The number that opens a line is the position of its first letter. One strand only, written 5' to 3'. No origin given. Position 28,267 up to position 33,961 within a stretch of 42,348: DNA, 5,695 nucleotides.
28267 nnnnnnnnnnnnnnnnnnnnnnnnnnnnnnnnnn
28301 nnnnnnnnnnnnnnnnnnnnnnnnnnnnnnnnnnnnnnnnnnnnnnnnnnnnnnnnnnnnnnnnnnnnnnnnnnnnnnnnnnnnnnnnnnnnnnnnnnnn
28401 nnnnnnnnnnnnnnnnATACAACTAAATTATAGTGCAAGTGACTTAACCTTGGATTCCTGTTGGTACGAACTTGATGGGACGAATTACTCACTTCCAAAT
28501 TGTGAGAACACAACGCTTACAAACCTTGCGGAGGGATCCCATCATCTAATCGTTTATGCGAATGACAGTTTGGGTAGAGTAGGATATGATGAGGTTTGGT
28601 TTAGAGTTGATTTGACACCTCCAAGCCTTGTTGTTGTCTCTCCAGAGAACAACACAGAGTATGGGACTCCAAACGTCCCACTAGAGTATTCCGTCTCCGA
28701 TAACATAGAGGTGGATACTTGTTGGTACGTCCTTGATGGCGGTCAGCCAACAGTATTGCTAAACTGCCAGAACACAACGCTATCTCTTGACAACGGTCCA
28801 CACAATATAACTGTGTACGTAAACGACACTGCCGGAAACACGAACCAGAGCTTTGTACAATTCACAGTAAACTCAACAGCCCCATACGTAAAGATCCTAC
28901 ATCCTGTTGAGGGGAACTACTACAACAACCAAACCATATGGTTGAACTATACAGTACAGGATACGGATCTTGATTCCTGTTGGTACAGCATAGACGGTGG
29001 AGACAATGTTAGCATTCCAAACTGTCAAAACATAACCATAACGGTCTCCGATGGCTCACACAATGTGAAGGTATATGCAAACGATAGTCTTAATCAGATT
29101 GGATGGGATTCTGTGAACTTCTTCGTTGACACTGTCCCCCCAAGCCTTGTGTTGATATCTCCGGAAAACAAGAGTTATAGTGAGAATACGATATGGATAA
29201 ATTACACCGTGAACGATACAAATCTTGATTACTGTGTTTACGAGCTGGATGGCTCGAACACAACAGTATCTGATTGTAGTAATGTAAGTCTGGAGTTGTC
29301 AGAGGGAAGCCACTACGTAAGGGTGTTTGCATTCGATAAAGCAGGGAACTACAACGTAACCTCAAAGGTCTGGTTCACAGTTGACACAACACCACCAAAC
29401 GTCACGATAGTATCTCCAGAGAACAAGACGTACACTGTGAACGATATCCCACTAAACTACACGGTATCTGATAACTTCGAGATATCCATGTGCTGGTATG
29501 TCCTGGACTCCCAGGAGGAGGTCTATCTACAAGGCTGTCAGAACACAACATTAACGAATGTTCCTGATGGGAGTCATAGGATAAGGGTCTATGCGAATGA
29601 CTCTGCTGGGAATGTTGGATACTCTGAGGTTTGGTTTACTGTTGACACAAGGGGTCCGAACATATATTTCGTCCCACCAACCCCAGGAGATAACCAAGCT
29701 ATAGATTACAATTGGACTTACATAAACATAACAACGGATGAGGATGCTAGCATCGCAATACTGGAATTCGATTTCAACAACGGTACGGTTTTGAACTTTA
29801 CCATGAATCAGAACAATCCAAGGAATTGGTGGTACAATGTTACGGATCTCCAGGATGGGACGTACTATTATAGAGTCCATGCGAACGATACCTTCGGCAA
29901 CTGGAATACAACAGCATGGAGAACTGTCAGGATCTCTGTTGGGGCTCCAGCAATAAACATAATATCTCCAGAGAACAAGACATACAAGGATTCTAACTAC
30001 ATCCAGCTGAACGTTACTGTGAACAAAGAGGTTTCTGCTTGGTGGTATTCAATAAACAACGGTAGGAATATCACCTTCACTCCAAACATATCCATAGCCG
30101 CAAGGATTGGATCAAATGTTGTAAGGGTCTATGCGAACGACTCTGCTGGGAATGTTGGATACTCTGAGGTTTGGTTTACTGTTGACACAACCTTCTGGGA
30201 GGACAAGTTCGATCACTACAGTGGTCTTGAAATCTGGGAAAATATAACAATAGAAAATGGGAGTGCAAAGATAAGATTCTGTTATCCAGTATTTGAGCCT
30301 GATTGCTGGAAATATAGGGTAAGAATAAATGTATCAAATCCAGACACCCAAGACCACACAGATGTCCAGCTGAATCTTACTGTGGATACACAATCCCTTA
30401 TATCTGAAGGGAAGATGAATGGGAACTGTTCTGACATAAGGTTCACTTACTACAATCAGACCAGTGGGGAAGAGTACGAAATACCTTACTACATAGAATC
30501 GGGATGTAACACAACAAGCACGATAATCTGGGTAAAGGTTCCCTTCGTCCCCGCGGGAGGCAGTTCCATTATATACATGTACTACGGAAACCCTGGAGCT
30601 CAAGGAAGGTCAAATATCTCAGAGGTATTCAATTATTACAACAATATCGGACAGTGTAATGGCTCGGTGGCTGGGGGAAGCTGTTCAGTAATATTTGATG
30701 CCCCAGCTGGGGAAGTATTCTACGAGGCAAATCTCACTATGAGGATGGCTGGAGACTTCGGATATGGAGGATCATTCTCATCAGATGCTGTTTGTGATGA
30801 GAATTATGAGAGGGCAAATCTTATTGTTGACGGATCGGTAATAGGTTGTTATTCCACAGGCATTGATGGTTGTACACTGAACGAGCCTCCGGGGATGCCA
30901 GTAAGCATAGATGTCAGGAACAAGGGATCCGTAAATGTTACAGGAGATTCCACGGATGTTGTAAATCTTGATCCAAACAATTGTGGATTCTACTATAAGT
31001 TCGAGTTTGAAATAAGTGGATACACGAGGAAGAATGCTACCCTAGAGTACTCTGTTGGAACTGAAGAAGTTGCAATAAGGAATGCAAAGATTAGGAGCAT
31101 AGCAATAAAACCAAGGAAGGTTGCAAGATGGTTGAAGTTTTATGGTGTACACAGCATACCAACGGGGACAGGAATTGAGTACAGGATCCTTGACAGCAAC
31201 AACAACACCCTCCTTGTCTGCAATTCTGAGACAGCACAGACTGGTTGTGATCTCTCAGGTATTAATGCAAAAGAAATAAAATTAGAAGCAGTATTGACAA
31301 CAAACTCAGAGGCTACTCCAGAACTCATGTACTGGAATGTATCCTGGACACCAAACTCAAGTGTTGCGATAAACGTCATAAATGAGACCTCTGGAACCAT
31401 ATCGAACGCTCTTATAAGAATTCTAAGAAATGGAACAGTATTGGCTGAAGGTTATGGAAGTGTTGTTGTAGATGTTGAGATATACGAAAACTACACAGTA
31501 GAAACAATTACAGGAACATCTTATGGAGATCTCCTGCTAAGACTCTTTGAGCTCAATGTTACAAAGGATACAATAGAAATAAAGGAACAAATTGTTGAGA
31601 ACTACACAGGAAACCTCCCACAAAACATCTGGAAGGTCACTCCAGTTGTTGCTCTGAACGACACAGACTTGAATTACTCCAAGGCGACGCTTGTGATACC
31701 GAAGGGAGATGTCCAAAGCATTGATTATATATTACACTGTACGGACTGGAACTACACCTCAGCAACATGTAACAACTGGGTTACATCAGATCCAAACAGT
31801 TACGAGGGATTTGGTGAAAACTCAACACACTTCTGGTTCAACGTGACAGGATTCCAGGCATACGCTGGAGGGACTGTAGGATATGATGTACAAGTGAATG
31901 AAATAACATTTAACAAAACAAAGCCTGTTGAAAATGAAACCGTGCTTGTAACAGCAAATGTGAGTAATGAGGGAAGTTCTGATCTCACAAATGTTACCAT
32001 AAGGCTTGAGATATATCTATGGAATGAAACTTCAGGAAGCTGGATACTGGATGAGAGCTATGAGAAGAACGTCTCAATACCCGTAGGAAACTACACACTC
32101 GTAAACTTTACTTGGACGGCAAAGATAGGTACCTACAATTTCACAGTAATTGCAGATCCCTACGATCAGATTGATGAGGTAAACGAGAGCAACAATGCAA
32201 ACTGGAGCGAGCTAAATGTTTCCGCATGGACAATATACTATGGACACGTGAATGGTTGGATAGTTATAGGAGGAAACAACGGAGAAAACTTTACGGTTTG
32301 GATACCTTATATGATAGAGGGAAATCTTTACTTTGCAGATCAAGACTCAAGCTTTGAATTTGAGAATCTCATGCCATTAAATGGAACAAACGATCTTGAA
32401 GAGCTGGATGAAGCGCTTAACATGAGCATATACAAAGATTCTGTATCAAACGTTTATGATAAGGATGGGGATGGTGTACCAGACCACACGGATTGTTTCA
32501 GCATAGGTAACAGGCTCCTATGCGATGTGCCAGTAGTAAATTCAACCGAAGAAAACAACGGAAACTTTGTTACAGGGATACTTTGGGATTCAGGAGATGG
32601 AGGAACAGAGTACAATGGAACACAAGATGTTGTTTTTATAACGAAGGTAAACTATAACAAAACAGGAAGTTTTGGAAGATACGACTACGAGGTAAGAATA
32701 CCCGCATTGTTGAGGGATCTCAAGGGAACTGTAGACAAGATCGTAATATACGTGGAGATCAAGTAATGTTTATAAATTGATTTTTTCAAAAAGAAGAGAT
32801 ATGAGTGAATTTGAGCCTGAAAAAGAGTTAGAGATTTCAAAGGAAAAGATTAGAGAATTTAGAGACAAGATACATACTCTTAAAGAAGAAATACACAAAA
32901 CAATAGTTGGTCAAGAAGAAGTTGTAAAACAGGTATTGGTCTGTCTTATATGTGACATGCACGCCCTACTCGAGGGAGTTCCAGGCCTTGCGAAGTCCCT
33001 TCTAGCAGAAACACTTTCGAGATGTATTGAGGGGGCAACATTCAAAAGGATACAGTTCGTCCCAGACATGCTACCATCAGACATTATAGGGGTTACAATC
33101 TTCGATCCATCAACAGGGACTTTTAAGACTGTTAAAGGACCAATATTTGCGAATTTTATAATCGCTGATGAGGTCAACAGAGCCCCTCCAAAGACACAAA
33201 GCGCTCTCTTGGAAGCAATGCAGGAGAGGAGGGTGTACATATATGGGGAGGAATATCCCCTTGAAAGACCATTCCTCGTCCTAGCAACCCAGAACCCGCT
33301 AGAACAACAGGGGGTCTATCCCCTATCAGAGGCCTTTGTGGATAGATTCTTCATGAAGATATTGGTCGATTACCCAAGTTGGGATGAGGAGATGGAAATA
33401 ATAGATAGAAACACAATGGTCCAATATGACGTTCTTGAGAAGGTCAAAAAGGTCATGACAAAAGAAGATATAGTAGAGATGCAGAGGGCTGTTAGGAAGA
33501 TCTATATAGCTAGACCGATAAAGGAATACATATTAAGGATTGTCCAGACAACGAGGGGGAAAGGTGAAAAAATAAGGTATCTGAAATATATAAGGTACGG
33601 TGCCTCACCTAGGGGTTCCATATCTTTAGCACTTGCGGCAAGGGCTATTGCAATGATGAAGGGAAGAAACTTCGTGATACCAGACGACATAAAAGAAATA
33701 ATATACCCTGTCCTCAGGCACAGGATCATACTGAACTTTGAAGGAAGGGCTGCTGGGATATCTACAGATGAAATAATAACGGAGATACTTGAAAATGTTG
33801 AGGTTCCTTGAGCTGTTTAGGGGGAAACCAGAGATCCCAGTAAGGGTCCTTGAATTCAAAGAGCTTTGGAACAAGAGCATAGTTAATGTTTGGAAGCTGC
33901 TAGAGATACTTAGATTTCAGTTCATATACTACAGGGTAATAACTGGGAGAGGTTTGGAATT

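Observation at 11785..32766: Single 21-kb ORF encoding a ~7,000-aa surface protein in a compact thermophile-type archaeal genome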

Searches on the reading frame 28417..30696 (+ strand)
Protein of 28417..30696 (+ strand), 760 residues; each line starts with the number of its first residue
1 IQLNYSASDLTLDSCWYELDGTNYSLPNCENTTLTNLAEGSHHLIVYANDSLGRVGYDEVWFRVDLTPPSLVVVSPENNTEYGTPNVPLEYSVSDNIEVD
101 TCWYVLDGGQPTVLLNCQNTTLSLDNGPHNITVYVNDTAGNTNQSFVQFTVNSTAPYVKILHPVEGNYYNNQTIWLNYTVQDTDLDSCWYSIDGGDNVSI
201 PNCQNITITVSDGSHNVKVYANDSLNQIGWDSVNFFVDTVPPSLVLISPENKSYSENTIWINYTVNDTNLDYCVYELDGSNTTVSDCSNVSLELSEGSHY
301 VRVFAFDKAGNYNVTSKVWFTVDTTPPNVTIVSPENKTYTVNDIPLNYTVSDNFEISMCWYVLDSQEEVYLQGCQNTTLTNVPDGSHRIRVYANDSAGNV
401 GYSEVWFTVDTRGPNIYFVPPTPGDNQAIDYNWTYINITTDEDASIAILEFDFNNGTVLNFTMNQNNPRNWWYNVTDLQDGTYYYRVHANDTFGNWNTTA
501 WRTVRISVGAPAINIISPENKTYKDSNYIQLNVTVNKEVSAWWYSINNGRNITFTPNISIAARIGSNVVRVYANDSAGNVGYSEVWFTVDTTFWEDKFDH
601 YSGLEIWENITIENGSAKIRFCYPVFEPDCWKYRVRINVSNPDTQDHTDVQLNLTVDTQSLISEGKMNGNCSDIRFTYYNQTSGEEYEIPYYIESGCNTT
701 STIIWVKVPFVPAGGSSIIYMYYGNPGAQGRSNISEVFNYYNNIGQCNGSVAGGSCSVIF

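Call 40: search_protein_families(library=pfam, proteins=[window:28417-30696:+], max_evalue=0.001)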
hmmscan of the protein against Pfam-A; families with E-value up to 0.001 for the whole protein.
window:28417-30696:+ (760 aa): 8 families
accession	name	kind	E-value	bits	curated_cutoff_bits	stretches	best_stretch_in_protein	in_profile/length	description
PF19077.6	Big_13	-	3.7e-23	82.4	27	1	441-504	35-98/102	Bacterial Ig-like domain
PF10102.14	DUF2341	-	1.7e-17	64.1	23.4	1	670-743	1-70/84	Domain of unknown function (DUF2341)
PF09136.16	Glucodextran_B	-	4.6e-14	52.5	27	1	242-313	1-73/83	Glucodextranase, domain B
PF13750.12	Big_3_3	-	1.2e-10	41.7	27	0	472-530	6-63/157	Bacterial Ig-like domain (group 3)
PF00801.26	PKD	-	7.3e-09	35.9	23.5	0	86-145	16-75/80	PKD domain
PF13754.12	Big_3_4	-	7.1e-06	26.3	27.3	0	285-325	21-62/106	Domain of unknown function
PF06832.18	BiPBP_C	-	2.7e-05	24.4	26.8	0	67-149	8-90/90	Penicillin-Binding Protein C-terminus Family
PF22184.2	CBM_56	-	0.00017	22.2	27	1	436-482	13-58/75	Carbohydrate binding module family 56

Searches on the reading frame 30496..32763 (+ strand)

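Call 40: search_protein_families(library=pfam, proteins=[window:30496-32763:+], max_evalue=0.001)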
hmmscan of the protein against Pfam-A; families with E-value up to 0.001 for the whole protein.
window:30496-32763:+ (756 aa): 2 families
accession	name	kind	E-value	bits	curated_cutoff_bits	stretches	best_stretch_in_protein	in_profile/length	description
PF10102.14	DUF2341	-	3.9e-13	50.1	23.4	1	3-50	23-70/84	Domain of unknown function (DUF2341)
PF07705.17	CARDB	-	7.1e-10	39.4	22.7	1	466-568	5-98/101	CARDB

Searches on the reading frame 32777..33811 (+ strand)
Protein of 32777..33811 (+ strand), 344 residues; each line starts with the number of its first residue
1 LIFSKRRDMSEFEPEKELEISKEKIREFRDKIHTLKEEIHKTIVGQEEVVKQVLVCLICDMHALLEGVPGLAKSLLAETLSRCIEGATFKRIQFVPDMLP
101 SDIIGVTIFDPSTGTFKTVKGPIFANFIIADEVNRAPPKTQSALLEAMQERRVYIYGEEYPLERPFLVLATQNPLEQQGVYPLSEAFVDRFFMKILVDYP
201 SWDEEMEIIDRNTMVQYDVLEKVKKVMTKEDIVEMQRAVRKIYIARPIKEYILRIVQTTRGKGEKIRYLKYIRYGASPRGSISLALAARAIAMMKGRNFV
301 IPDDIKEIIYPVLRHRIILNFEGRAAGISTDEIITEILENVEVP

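Call 7: search_protein_families(library=pfam, proteins=[window:32777-33811:+], max_evalue=0.01)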
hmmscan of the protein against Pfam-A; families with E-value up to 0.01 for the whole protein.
window:32777-33811:+ (344 aa): 7 families
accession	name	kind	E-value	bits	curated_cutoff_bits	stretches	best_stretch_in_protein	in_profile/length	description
PF07726.17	AAA_3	-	1.5e-55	187.1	27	1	62-193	1-131/131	ATPase family associated with various cellular activities (AAA)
PF17863.7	AAA_lid_2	-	6.1e-23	80.8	22.7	1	271-337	8-74/74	AAA lid domain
PF07728.20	AAA_5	-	6.9e-17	62.2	22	1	63-191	2-139/139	AAA domain (dynein-related subfamily)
PF20030.5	bpMoxR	-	3.4e-14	52.8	27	1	31-236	2-204/205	MoxR domain in the MoxR-vWA-beta-propeller ternary systems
PF00158.32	Sigma54_activat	-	3.7e-06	27.2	20.2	1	47-177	9-147/168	Sigma-54 interaction domain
PF00493.29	MCM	-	0.00051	19.7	23.3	1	36-156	33-153/224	MCM P-loop domain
PF01078.27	Mg_chelatase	-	0.0089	15.9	20.3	0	41-83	3-45/207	Magnesium chelatase, subunit ChlI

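Call 52: search_protein_families(library=ncbifam, proteins=[window:32777-33811:+], max_evalue=0.00001)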
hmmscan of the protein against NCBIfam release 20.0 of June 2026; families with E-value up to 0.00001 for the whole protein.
window:32777-33811:+ (344 aa): 4 families
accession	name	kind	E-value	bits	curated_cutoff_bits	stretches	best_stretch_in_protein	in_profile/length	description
TIGR02031.1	BchD-ChlD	equivalog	1e-09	37.7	499.55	1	69-318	25-272/608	magnesium chelatase ATPase subunit D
TIGR02442.1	Cob-chelat-sub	hypoth_equivalog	1.5e-08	33.6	779.45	1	131-317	134-310/641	putative cobaltochelatase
TIGR02640.1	gas_vesic_GvpN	equivalog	1.7e-07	31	266.8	1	128-228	109-213/262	gas vesicle protein GvpN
NF010054.0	PRK13531.1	equivalog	3.9e-06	26.2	681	1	27-304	6-276/498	ATPase RavA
